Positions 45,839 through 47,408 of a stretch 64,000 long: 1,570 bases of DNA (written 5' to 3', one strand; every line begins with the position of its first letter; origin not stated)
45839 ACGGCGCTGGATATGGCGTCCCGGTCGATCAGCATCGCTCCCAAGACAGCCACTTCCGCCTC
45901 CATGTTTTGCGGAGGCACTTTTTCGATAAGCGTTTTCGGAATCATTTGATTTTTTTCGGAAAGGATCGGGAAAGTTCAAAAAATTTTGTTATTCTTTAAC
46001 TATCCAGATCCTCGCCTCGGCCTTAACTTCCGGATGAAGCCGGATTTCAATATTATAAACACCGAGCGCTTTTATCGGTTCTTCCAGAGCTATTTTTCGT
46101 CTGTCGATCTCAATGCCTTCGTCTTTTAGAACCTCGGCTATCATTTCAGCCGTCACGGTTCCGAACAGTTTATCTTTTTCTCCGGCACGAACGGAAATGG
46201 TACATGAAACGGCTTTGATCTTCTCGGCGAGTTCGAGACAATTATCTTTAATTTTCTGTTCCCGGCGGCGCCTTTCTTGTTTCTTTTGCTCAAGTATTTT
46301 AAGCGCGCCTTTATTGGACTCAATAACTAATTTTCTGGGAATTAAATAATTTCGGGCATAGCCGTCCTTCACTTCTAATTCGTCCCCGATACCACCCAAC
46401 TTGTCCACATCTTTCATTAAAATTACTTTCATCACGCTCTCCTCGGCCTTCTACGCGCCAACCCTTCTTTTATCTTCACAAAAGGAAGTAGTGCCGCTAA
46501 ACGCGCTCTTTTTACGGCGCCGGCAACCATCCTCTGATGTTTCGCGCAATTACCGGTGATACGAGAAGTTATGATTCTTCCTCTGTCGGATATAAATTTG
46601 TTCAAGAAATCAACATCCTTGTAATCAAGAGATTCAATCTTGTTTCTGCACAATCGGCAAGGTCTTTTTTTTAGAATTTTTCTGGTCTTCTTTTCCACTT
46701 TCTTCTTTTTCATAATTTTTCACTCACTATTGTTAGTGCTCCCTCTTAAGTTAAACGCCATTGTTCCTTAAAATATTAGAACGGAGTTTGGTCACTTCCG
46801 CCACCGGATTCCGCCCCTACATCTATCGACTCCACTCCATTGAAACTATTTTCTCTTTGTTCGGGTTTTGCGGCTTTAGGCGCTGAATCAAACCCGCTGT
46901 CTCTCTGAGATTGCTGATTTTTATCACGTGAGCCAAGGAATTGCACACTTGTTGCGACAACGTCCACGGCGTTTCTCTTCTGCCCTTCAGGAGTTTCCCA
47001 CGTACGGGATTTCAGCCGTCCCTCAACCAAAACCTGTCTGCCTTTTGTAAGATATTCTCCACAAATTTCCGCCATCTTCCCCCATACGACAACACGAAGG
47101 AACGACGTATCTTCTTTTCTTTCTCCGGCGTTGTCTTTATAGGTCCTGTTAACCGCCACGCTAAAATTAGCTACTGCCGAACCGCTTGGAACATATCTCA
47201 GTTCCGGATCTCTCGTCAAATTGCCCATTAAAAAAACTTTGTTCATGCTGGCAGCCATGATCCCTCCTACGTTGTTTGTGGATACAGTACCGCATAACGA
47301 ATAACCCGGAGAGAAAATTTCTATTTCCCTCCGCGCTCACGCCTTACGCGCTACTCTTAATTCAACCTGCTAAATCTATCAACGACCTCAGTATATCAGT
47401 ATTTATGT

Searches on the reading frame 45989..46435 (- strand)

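Call 44: search_protein_families(library=pfam, proteins=[window:45989-46435:-], max_evalue=0.001)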
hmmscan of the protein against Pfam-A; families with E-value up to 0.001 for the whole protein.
window:45989-46435:- (148 aa): 2 families
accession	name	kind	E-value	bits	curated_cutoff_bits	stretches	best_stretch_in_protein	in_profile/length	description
PF03948.19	Ribosomal_L9_C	-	1.3e-27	96.4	23.2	1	68-146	5-85/86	Ribosomal protein L9, C-terminal domain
PF01281.25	Ribosomal_L9_N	-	2.1e-19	69.3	20.7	1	2-48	1-47/47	Ribosomal protein L9, N-terminal domain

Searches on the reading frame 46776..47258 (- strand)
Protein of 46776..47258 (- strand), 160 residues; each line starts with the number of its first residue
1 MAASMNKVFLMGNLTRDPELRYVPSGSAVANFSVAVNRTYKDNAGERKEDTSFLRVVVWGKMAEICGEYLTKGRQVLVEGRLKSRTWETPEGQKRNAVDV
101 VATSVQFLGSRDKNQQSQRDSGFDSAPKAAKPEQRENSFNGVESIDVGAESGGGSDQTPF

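Call 44: search_protein_families(library=pfam, proteins=[window:46776-47258:-], max_evalue=0.001)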
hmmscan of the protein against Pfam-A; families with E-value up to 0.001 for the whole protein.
window:46776-47258:- (160 aa): 2 families
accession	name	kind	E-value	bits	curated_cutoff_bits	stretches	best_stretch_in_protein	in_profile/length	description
PF00436.31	SSB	-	3.6e-40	136.7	26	1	5-108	1-104/104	Single-strand binding protein family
PF22657.2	SSB_1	-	0.00051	20.6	27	1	6-85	1-78/91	Another single-strand binding protein family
